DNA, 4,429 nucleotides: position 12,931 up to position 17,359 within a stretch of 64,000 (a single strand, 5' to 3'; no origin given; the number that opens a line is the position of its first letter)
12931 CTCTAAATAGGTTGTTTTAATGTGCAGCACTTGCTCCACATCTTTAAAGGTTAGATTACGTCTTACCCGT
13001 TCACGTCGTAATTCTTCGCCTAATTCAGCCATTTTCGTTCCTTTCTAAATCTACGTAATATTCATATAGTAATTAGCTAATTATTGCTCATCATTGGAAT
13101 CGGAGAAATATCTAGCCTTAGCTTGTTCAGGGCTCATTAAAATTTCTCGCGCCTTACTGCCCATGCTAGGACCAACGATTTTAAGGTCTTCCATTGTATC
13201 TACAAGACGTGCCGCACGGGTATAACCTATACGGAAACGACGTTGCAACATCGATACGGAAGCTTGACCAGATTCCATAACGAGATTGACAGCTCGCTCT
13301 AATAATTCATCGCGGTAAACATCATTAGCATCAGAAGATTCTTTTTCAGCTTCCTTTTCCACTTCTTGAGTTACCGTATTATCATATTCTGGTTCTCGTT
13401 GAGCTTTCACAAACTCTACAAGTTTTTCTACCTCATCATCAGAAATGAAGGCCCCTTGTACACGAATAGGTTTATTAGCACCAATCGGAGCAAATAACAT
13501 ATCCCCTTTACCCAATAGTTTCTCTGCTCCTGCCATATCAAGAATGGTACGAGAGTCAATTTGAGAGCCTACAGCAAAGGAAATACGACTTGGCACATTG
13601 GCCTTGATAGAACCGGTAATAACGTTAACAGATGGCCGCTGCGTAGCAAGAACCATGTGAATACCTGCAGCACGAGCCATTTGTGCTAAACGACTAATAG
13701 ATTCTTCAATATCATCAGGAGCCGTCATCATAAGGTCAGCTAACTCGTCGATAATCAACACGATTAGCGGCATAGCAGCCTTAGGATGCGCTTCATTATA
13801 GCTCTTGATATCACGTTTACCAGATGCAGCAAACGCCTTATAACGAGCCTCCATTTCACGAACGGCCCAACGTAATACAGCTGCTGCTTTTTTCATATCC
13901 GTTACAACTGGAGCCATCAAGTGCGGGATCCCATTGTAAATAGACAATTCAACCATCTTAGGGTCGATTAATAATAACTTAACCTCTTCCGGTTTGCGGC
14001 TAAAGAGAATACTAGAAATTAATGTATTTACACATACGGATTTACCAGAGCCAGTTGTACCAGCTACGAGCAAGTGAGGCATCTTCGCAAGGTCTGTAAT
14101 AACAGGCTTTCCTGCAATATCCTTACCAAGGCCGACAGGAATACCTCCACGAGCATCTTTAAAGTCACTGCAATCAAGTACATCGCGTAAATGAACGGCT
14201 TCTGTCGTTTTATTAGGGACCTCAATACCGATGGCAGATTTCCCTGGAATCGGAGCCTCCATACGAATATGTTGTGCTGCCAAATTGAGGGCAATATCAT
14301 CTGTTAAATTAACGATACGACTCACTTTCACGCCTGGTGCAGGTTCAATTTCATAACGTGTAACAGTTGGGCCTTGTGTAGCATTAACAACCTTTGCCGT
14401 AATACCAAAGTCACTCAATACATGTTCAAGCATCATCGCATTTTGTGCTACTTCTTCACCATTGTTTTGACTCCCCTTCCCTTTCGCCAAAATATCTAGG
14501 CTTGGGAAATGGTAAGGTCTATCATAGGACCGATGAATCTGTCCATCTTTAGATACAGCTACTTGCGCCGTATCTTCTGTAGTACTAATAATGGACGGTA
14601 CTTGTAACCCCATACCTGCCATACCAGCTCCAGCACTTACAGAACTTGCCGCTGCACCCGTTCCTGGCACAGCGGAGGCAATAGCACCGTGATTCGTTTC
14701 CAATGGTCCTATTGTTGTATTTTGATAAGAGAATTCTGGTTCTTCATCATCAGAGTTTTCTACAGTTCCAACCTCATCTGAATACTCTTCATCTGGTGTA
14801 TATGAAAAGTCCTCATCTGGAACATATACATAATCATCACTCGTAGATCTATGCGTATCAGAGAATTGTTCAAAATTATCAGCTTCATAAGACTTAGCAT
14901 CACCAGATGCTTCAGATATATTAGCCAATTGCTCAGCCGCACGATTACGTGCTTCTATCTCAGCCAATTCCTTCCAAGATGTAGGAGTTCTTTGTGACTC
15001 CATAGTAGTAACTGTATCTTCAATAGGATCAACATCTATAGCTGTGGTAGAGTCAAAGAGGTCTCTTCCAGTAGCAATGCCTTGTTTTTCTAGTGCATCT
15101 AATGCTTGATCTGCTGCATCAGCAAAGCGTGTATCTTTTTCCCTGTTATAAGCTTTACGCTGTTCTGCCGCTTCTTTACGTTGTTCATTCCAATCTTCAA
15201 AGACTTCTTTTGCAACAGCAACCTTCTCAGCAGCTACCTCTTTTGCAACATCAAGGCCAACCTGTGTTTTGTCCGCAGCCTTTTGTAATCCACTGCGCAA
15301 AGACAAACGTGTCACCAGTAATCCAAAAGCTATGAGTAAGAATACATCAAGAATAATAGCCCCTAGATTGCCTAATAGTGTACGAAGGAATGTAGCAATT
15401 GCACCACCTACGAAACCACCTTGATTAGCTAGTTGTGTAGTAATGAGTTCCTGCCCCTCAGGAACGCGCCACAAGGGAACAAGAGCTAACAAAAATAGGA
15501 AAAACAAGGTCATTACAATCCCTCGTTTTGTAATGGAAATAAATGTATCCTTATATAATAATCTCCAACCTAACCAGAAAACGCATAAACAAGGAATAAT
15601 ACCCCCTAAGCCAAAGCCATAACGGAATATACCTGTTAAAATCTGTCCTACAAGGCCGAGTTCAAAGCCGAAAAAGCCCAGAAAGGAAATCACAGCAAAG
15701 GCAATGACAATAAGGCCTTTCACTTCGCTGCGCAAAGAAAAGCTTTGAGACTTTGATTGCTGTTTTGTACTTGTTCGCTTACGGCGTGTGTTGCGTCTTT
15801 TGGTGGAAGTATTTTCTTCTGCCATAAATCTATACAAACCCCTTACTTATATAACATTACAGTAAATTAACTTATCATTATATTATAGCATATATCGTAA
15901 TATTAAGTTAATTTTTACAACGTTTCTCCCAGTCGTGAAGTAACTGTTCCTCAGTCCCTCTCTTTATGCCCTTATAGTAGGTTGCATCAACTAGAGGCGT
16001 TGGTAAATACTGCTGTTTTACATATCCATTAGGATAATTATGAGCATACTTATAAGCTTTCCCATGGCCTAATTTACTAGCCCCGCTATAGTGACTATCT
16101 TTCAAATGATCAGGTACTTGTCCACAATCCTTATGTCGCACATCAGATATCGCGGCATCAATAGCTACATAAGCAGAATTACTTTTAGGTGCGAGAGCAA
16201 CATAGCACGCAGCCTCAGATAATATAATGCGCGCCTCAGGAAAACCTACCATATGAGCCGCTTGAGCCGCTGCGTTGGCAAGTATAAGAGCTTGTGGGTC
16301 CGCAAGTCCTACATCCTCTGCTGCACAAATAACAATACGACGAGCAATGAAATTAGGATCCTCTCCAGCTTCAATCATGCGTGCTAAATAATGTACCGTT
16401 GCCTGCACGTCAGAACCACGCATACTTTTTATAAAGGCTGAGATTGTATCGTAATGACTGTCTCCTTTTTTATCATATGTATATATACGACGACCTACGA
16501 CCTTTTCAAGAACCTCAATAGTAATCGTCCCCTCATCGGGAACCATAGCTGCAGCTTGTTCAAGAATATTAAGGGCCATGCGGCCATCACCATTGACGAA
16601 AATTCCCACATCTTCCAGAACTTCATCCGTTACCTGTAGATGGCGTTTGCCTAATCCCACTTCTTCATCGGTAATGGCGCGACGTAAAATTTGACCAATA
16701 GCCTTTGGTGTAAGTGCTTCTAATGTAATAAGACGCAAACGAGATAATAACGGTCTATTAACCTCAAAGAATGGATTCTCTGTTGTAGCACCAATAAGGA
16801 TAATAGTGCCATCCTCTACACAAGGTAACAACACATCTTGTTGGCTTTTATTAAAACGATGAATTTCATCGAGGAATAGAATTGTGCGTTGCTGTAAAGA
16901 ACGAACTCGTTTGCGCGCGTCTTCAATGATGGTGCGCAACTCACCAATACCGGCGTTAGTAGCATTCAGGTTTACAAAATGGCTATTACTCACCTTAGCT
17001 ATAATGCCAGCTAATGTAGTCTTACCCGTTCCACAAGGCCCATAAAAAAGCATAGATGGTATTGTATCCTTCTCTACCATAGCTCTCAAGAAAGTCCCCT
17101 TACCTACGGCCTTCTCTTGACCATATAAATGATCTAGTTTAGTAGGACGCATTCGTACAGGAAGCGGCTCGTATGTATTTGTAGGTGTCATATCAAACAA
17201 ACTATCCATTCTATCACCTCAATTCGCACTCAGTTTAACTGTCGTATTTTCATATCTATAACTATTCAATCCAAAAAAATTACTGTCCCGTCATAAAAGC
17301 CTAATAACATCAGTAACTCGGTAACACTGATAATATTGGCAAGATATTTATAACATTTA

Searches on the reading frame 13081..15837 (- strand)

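Call 4: search_protein_families(library=ncbifam, proteins=[window:13081-15837:-])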
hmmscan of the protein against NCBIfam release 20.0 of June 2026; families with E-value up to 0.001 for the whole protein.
window:13081-15837:- (918 aa): 6 families
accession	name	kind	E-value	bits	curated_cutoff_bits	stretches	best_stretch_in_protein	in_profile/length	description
NF007615.0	PRK10263.1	equivalog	6.9e-153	511.1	1566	2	443-686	865-1110/1355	DNA translocase FtsK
TIGR03928.1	T7_EssCb_Firm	equivalog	2.4e-34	118.2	778.4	1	586-775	469-662/1296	type VII secretion protein EssC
TIGR03924.1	T7SS_EccC_a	equivalog_domain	2.5e-27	95.9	509.15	1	566-800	426-671/673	type VII secretion protein EccCa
NF041214.1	plasmid_TraB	equivalog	7.9e-19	67.6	800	1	588-766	250-419/639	plasmid transfer protein TraB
TIGR03925.1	T7SS_EccC_b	equivalog_domain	1.9e-18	66.1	346.55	2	552-633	330-408/564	type VII secretion protein EccCb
TIGR03743.1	SXT_TraD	subfamily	7.4e-06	24.7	366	0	561-627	149-212/636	conjugative transfer system coupling protein TraD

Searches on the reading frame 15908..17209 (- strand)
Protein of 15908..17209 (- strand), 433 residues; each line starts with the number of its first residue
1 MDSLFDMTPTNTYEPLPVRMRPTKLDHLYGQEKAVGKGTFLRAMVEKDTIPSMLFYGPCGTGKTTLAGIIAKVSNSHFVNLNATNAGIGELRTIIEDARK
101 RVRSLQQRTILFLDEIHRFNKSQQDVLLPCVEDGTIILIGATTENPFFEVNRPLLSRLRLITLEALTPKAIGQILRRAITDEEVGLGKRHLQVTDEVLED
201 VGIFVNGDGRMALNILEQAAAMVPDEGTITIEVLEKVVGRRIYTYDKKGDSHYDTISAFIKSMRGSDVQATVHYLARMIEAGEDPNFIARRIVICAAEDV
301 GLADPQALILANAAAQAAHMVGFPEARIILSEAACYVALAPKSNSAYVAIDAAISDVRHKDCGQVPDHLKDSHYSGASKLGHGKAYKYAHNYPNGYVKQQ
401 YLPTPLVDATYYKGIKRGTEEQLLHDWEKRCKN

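Call 4: search_protein_families(library=ncbifam, proteins=[window:15908-17209:-])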
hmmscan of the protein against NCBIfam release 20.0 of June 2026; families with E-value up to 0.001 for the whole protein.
window:15908-17209:- (433 aa): 61 families (the best 25 are shown)
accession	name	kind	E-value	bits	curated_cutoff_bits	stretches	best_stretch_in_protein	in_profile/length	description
NF009881.0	PRK13341.1-2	equivalog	4.8e-146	487.6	651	1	10-424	12-428/736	AAA family ATPase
NF009883.0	PRK13341.1-4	equivalog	5.2e-133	444.5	668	1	13-422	18-429/729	AAA family ATPase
NF009882.0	PRK13341.1-3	equivalog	1.2e-113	380.7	1197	1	14-422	18-428/734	AAA family ATPase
NF009880.0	PRK13341.1-1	equivalog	4.4e-86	289.5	891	1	14-426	6-401/599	AAA family ATPase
NF011289.0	PRK14700.1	equivalog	4.8e-61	206.5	570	1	128-422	1-286/300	recombination factor protein RarA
NF001679.0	PRK00440.1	equivalog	4.8e-20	71.9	303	1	19-239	11-225/322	replication factor C small subunit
TIGR02397.1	dnaX_nterm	equivalog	9e-20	71.2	250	2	83-296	94-287/355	DNA polymerase III subunit gamma/tau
NF000868.0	PRK00080.1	equivalog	4.4e-19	68.6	282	1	18-136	17-131/330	Holliday junction branch migration DNA helicase RuvB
TIGR00635.1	ruvB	equivalog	6.8e-16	58.2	299.05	1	42-133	21-107/305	Holliday junction branch migration DNA helicase RuvB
NF011523.0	PRK14962.1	equivalog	2.1e-15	56.5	576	2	83-304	94-295/474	DNA polymerase III subunits gamma and tau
NF004046.1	PRK05563.1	equivalog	2.2e-15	56.5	400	2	83-293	95-285/567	DNA polymerase III subunit gamma/tau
NF011512.0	PRK14950.1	equivalog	5.5e-15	55.5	593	2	83-293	97-287/585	DNA polymerase III subunits gamma and tau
NF005171.0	PRK06645.1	equivalog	7.5e-15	54.4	614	1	83-239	107-256/509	DNA polymerase III subunits gamma and tau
NF004549.0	PRK05896.1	equivalog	2.2e-14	53.1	578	2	83-239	96-242/642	DNA polymerase III subunits gamma and tau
NF003229.0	PRK04195.1-5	equivalog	3.4e-14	52.4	280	1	19-241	10-230/413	replication factor C large subunit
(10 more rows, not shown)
